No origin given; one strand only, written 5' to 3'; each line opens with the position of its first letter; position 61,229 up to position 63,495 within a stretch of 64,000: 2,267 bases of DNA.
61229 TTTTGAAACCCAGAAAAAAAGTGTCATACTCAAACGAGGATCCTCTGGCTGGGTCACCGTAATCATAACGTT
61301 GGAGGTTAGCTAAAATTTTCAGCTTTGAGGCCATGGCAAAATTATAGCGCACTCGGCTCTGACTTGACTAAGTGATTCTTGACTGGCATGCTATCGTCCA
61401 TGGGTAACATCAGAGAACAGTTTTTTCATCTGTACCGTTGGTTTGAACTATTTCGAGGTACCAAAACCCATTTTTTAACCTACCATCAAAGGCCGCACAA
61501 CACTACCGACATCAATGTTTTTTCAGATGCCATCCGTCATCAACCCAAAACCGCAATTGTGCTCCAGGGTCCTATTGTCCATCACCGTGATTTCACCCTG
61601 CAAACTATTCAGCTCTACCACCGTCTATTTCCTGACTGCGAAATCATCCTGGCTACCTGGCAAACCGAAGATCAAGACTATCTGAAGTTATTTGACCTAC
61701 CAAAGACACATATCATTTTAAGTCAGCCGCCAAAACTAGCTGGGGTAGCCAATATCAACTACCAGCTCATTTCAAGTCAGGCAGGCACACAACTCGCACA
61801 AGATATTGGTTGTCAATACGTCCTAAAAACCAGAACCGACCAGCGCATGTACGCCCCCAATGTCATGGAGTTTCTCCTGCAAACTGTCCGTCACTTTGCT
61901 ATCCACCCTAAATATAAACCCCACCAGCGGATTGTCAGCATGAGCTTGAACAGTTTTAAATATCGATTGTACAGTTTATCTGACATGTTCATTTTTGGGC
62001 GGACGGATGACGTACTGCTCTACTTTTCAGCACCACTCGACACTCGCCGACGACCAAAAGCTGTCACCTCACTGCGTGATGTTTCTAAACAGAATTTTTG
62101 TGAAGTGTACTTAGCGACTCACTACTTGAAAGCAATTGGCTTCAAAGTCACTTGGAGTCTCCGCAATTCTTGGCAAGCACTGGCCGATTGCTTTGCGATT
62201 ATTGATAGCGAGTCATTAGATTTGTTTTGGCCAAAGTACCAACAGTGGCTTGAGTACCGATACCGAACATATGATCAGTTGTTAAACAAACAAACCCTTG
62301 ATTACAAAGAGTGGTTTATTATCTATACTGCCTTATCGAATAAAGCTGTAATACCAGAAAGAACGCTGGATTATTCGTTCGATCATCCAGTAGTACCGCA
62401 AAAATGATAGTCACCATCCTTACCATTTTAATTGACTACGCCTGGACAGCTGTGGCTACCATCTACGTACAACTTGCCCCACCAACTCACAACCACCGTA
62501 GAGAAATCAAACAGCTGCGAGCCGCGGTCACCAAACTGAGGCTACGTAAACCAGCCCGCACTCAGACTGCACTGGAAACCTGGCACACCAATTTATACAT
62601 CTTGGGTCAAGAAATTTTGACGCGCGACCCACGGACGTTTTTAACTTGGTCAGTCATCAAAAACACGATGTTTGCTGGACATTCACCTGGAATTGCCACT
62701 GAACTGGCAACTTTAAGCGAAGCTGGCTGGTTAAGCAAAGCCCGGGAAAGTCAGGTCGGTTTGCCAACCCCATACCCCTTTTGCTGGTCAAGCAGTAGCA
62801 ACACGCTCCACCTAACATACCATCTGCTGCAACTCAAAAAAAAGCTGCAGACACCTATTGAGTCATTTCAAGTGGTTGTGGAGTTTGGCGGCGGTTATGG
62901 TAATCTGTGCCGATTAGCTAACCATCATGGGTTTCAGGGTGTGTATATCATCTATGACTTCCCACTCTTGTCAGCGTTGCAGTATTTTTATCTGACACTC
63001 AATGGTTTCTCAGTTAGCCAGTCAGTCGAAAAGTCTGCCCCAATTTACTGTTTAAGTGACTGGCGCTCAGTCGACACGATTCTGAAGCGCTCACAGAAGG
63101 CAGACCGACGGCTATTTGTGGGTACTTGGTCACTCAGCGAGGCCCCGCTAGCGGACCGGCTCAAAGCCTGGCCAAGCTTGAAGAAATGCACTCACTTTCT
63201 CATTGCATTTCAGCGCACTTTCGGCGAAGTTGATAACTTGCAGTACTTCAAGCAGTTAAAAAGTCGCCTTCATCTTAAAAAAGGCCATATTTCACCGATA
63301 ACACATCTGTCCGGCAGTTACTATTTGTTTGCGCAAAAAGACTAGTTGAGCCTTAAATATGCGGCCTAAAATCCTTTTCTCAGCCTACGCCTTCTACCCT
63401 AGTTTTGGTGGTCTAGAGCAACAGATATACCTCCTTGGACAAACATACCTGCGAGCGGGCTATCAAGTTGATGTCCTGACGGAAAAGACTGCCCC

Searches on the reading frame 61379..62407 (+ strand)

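Call 7: search_protein_families(library=pfam, proteins=[window:61379-62407:+], max_evalue=0.001)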
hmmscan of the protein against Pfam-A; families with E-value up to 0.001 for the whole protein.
window:61379-62407:+ (342 aa): 1 family
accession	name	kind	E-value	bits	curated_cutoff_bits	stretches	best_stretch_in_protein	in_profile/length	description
PF07507.16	WavE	-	1.4e-12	48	27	1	60-227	3-181/305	WavE lipopolysaccharide synthesis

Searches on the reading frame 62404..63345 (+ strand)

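Call 7: search_protein_families(library=pfam, proteins=[window:62404-63345:+], max_evalue=0.001)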
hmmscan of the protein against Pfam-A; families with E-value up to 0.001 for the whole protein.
window:62404-63345:+ (313 aa): 0 families

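Call 62: search_protein_families(library=pfam, proteins=[window:62404-63345:+], max_evalue=0.01)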
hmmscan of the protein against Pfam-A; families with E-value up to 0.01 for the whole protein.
window:62404-63345:+ (313 aa): 1 family
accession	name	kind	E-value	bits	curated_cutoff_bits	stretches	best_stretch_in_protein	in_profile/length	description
PF13489.12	Methyltransf_23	-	0.0051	17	27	0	141-186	9-52/164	Methyltransferase domain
